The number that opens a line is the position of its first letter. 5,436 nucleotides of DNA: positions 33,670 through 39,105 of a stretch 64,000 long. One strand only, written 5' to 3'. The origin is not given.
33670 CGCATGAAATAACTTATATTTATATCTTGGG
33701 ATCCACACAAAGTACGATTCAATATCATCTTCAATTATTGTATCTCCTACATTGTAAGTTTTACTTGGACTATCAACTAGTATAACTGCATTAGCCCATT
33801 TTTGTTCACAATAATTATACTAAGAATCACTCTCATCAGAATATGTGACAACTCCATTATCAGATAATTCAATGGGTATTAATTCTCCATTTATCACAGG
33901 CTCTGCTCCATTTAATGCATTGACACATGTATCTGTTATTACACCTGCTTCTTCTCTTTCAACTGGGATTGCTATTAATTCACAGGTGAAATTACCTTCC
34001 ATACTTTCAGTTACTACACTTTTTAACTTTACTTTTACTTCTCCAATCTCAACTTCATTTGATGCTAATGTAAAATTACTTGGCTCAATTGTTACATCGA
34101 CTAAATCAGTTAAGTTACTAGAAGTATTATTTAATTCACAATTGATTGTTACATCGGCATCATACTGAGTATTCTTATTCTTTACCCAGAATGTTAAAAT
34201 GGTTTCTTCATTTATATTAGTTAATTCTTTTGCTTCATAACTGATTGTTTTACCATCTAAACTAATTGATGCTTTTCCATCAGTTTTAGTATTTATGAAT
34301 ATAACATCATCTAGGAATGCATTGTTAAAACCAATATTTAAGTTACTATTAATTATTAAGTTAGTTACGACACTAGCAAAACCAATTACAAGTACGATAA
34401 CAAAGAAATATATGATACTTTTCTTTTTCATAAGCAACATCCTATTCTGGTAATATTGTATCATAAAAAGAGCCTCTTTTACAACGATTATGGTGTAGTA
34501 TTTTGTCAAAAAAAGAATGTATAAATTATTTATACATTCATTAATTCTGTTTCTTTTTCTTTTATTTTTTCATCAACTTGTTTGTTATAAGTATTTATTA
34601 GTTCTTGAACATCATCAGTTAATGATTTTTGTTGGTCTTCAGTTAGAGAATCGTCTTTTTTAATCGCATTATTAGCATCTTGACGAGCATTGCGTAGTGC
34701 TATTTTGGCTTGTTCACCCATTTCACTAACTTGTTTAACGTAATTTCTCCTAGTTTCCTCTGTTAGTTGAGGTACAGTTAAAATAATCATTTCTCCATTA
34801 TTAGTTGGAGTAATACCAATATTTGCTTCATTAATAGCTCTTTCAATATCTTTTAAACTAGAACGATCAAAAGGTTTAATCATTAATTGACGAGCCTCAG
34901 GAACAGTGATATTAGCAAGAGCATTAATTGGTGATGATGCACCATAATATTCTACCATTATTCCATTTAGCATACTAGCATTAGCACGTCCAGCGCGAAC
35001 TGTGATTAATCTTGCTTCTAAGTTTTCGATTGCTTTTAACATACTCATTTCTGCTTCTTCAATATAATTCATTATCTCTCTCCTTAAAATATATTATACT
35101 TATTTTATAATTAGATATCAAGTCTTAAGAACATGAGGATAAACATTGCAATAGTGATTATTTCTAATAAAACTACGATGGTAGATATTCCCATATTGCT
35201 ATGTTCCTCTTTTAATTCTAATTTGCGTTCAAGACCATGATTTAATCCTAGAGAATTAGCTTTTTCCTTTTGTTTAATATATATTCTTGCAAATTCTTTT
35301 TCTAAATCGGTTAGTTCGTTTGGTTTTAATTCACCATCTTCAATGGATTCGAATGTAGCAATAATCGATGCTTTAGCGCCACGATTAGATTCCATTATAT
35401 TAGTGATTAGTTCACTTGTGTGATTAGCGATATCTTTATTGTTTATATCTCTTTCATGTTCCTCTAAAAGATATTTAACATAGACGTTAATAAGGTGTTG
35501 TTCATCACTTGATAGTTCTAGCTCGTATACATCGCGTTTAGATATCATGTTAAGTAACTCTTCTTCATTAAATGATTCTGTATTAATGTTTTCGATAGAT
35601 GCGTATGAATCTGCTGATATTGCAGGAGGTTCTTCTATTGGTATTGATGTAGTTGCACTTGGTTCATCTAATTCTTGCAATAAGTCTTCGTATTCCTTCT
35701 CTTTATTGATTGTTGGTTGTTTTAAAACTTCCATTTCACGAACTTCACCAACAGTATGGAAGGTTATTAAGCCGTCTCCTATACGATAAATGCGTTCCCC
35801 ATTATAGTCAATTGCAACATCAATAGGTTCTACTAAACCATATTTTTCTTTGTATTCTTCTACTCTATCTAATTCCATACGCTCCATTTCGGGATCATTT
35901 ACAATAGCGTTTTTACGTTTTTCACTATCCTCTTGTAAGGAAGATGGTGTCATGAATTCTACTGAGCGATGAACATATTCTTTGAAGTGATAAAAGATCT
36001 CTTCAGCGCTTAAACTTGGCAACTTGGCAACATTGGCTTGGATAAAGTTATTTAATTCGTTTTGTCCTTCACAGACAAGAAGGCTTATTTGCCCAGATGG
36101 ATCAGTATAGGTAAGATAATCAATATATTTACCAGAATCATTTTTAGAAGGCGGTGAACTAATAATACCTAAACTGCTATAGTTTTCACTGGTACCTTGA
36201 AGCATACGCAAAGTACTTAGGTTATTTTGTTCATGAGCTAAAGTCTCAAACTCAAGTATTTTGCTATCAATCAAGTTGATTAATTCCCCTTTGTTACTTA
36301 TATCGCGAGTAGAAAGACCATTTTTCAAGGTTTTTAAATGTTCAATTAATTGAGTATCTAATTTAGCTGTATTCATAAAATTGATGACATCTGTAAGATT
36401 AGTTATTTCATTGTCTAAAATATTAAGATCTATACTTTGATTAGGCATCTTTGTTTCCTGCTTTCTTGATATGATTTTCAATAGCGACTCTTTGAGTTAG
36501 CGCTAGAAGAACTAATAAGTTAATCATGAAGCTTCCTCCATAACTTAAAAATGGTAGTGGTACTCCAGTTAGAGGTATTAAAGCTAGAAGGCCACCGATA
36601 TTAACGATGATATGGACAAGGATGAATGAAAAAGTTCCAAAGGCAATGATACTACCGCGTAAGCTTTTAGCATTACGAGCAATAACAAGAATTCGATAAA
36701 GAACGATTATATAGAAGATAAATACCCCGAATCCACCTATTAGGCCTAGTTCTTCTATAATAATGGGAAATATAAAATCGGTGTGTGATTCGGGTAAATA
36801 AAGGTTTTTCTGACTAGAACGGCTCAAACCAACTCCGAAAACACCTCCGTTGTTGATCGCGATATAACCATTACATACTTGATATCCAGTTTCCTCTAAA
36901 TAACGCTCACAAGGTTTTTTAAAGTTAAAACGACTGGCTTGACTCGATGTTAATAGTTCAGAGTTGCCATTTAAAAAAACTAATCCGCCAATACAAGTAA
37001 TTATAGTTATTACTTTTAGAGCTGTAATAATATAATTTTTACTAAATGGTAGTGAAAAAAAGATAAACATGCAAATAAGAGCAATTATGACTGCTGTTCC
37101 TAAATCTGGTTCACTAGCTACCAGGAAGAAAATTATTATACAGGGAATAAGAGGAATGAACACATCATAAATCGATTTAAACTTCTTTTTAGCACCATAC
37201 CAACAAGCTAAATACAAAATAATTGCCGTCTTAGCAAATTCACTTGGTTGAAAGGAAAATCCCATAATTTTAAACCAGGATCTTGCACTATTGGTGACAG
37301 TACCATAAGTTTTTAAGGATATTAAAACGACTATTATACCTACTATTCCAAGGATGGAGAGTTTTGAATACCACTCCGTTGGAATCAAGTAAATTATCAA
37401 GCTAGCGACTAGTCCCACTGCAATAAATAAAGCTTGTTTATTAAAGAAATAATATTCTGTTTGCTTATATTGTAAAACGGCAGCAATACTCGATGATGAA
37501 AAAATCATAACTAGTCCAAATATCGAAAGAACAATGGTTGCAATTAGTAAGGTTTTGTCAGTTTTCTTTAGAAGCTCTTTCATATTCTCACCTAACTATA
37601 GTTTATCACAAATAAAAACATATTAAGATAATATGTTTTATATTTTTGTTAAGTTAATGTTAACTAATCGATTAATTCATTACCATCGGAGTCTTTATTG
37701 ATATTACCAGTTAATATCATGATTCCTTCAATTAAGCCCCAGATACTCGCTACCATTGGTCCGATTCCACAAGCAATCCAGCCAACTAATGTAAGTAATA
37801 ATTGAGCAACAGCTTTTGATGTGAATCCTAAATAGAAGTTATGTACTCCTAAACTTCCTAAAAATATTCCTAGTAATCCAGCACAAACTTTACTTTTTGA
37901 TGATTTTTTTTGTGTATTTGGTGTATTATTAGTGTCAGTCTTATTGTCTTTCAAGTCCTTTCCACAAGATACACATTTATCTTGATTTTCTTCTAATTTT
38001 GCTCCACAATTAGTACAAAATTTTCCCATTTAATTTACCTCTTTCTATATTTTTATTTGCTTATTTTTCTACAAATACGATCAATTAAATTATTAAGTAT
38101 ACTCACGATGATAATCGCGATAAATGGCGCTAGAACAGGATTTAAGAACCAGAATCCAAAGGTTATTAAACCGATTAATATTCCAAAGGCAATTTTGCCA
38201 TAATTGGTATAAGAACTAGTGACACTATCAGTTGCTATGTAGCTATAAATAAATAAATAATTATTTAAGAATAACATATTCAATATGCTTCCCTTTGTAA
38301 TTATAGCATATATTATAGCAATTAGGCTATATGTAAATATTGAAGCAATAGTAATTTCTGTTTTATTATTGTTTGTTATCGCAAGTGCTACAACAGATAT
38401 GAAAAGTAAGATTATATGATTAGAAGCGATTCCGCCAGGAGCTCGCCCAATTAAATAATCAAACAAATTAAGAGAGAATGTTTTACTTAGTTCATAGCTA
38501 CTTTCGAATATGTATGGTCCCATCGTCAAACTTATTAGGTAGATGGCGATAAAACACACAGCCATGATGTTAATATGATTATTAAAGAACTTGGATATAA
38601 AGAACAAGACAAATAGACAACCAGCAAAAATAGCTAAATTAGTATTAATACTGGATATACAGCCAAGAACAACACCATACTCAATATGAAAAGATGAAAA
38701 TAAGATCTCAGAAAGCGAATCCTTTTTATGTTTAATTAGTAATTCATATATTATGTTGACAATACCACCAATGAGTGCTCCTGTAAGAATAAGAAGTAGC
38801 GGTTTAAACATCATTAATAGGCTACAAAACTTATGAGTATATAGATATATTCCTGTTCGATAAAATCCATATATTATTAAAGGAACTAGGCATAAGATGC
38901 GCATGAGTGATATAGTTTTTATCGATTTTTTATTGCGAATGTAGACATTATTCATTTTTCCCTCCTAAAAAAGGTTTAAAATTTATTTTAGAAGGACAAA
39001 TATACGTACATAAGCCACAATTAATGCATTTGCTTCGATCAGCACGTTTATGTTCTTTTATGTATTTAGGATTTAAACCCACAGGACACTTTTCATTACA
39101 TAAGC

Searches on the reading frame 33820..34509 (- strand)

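Call 15: search_protein_families(library=ncbifam, max_evalue=0.1, proteins=[window:33820-34509:-])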
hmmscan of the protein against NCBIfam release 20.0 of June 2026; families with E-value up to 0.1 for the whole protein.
window:33820-34509:- (229 aa): 1 family
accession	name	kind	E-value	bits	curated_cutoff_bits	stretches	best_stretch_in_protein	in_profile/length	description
NF009884.0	PRK13343.1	equivalog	0.088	11.4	554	0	133-222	51-140/507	F0F1 ATP synthase subunit alpha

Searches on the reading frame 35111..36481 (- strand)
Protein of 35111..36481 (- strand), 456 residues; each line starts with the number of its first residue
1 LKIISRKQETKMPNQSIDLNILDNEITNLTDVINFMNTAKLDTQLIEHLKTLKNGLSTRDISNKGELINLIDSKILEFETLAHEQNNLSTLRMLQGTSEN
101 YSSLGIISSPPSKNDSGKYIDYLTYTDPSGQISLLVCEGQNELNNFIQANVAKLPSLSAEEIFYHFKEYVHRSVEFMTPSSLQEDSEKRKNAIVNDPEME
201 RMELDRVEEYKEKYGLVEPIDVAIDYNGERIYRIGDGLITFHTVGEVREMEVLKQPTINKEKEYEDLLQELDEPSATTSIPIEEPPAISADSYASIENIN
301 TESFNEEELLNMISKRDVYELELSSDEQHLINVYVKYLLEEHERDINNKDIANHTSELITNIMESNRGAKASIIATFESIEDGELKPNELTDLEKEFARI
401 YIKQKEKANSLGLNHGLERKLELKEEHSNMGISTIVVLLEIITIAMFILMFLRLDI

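Call 14: search_protein_families(library=pfam, max_evalue=0.1, proteins=[window:35111-36481:-])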
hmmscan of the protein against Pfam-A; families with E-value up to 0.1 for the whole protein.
window:35111-36481:- (456 aa): 1 family
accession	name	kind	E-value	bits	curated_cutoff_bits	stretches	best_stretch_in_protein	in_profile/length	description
PF22482.2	AsnC_trans_reg_3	-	0.007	16.9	24.4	1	131-164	48-81/95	PF0864 C-terminal dimeric alpha+beta barrel domain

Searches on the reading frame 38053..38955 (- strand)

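Call 14: search_protein_families(library=pfam, max_evalue=0.1, proteins=[window:38053-38955:-])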
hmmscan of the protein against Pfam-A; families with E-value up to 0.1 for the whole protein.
window:38053-38955:- (300 aa): 1 family
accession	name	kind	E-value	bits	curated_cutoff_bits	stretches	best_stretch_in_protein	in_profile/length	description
PF03116.20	NQR2_RnfD_RnfE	-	2.2e-21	77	27.7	1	3-297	5-292/296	NQR2, RnfD, RnfE family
